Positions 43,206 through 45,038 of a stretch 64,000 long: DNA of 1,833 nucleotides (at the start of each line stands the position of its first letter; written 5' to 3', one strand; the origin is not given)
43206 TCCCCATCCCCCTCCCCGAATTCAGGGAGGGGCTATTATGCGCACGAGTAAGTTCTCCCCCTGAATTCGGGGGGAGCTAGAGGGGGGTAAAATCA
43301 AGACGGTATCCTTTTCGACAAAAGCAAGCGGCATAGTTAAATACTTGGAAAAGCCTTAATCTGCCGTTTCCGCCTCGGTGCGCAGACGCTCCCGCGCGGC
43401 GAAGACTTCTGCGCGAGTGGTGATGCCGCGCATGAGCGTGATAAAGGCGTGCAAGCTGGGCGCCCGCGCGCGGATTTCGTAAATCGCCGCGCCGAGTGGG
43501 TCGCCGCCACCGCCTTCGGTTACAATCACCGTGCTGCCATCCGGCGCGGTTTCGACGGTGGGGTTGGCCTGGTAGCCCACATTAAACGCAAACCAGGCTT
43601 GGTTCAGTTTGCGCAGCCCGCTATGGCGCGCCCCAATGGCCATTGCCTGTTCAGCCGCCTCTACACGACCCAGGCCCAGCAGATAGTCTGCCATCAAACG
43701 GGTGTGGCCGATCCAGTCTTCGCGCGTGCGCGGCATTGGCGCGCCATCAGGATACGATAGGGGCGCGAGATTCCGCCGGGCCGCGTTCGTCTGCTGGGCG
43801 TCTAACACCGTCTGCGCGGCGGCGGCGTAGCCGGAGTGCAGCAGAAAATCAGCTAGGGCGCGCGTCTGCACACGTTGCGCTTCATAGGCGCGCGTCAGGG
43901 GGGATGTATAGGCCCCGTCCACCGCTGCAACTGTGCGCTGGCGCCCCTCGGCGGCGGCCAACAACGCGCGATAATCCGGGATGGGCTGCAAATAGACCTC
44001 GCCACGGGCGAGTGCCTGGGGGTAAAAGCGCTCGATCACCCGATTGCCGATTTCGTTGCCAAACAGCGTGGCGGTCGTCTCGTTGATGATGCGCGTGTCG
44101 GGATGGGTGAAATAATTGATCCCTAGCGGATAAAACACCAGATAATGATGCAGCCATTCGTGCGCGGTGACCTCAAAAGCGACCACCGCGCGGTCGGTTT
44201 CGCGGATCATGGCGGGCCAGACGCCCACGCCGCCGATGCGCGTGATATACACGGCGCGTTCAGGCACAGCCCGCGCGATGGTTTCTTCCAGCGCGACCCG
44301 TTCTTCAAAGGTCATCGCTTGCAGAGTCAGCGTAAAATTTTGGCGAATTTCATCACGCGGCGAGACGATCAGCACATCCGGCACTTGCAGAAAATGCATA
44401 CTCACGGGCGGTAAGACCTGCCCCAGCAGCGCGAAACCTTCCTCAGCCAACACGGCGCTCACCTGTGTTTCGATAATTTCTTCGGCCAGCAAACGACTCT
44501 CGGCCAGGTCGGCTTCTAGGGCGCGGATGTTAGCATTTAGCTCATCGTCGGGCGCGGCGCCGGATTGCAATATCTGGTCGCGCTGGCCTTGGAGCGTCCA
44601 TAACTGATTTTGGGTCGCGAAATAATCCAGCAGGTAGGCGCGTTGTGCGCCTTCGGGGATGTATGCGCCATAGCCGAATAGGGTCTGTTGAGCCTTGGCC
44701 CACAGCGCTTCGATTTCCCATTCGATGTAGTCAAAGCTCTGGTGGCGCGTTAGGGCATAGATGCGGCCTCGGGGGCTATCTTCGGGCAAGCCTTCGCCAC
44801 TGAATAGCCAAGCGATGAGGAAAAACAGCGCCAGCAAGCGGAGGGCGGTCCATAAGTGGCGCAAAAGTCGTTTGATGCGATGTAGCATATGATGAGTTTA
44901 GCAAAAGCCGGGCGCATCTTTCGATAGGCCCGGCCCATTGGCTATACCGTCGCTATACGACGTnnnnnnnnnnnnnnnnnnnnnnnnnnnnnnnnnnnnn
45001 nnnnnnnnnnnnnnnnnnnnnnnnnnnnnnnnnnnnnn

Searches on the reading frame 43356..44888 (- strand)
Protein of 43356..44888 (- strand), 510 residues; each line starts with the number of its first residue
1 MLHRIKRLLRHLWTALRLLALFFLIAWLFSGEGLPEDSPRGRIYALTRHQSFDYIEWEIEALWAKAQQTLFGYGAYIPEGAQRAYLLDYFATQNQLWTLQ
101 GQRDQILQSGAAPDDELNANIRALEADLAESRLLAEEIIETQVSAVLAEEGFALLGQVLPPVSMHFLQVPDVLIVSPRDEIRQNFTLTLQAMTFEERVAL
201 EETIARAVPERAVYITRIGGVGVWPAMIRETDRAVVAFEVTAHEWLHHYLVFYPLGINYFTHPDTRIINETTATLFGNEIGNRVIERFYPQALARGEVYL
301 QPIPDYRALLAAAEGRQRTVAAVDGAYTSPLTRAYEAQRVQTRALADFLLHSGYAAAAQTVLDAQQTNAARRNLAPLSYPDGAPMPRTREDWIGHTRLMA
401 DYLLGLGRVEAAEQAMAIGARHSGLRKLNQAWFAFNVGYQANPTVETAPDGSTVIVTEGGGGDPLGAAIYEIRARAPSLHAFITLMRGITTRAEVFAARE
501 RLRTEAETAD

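Call 20: find_encoding_contigs(protein=window:43356-44888:-, flank=10000, max_places=10)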
Protein window:43356-44888:- (510 aa): no gene with exactly this product is on record in the collection.

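Call 23: search_protein_families(library=pfam, proteins=[window:43356-44888:-], max_evalue=0.01)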
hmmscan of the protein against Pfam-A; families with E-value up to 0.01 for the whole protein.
window:43356-44888:- (510 aa): 0 families

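Call 32: find_homologous_proteins(query=window:43356-44888:-, max_evalue=1e-20)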
Query window:43356-44888:- (510 aa): 422 proteins with E <= 1e-20 among 8000 candidates; the best 120 are listed.
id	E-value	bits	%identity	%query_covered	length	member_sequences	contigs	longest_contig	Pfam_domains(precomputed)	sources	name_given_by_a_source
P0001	0.0e+0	1129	100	100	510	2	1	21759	-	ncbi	ncbi:MAG: hypothetical protein ACLFTK_02270 [Anaerolineales bacterium]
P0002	1.2e-217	742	70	99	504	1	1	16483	-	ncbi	-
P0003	8.0e-168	577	58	92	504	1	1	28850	-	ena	-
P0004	1.1e-165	570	55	94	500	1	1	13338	-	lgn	-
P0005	1.1e-163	564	54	98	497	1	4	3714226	-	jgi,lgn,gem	-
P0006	9.2e-162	557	55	98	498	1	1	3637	-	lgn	-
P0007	1.8e-161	556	54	97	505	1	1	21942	-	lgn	-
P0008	2.5e-159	549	55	94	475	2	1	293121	-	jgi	jgi:hypothetical protein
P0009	3.8e-159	549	54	95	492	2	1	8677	-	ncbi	-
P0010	9.9e-158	544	52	98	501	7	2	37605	-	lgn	-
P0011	3.6e-156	539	59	91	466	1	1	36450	-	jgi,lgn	-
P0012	1.1e-152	527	52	98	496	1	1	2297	-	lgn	-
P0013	3.5e-152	526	52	94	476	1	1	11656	-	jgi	jgi:hypothetical protein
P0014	3.9e-152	526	53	92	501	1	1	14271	-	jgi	jgi:hypothetical protein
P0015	2.3e-151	523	54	92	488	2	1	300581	-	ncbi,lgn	-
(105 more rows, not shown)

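Call 33: find_encoding_contigs(protein=P0001, flank=10000, max_places=6)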
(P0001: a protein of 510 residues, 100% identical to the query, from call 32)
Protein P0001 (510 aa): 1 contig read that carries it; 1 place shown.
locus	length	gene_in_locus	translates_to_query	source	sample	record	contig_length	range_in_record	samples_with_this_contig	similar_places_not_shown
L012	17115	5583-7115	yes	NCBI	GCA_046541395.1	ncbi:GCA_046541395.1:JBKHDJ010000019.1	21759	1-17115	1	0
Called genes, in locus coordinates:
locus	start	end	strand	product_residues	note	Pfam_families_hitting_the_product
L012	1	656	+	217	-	?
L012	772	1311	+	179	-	PF01844:HNH, PF13395:HNH_4 (weak), PF14279:HNH_5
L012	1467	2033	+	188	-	PF03551:PadR, PF10400:Vir_act_alpha_C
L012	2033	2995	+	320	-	PF00005:ABC_tran, PF13304:AAA_21 (weak)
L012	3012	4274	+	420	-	PF12679:ABC2_membrane_2, PF12698:ABC2_membrane_3, PF01061:ABC2_membrane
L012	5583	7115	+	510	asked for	-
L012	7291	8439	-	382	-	PF04389:Peptidase_M28 (weak), PF01546:Peptidase_M20, PF07687:M20_dimer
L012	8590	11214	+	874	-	PF00270:DEAD (weak), PF22527:DEXQc_Suv3, PF00271:Helicase_C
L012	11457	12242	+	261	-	PF07819:PGAP1 (faint), PF12146:Hydrolase_4, PF00561:Abhydrolase_1, PF12697:Abhydrolase_6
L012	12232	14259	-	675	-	-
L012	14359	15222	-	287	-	PF00561:Abhydrolase_1, PF12146:Hydrolase_4, PF12697:Abhydrolase_6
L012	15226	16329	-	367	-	PF02073:Peptidase_M29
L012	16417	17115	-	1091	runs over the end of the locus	PF12704:MacB_PCD, PF02687:FtsX, PF12704:MacB_PCD (weak), PF02687:FtsX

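Call 34: find_encoding_contigs(protein=P0002, flank=10000, max_places=6)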
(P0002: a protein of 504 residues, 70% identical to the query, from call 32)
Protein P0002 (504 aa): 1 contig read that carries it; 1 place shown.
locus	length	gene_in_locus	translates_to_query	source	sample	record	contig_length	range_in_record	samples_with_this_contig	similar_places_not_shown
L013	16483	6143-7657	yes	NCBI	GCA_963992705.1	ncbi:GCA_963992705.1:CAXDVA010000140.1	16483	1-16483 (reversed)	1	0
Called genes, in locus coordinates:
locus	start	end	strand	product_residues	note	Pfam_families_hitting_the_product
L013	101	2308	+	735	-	PF03030:H_PPase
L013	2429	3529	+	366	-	PF08239:SH3_3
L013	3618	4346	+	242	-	PF01863:YgjP-like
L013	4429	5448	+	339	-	PF04018:VCA0040-like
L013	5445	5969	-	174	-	PF06897:DUF1269 (faint)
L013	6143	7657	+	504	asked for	-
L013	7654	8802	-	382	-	PF04389:Peptidase_M28, PF01546:Peptidase_M20, PF07687:M20_dimer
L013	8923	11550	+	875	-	PF00270:DEAD (weak), PF22527:DEXQc_Suv3, PF00271:Helicase_C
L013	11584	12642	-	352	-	PF01553:Acyltransferase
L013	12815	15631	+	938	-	PF00690:Cation_ATPase_N, PF00122:E1-E2_ATPase, PF13246:Cation_ATPase, PF00702:Hydrolase, PF00689:Cation_ATPase_C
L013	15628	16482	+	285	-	?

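Call 60: search_protein_families(library=pfam, proteins=[P0139, P0141], max_evalue=0.01)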
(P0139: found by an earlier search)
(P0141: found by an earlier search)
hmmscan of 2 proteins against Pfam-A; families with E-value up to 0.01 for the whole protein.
P0139 (190 aa): 2 families
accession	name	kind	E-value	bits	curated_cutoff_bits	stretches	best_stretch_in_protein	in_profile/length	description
PF13612.12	DDE_Tnp_1_3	-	7.7e-18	65.4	27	1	65-115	5-55/155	Transposase DDE domain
PF04255.20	DUF433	-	0.00089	19.5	23.6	1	16-49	9-42/56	Protein of unknown function (DUF433)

P0141 (102 aa): 1 family
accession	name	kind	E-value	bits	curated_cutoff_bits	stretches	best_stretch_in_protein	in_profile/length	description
PF10035.14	DUF2179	-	3.7e-08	33.5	22.8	1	45-82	7-44/55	Uncharacterized protein conserved in bacteria (DUF2179)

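Call 67: search_protein_families(library=ncbifam, proteins=[P0139], max_evalue=1)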
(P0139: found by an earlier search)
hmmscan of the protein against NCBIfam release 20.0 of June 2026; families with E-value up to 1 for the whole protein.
P0139 (190 aa): 1 family
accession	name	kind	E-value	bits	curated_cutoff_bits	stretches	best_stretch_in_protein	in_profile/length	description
NF033520.1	transpos_IS982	equivalog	7.1e-11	42.2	130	1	61-115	63-123/243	IS982 family transposase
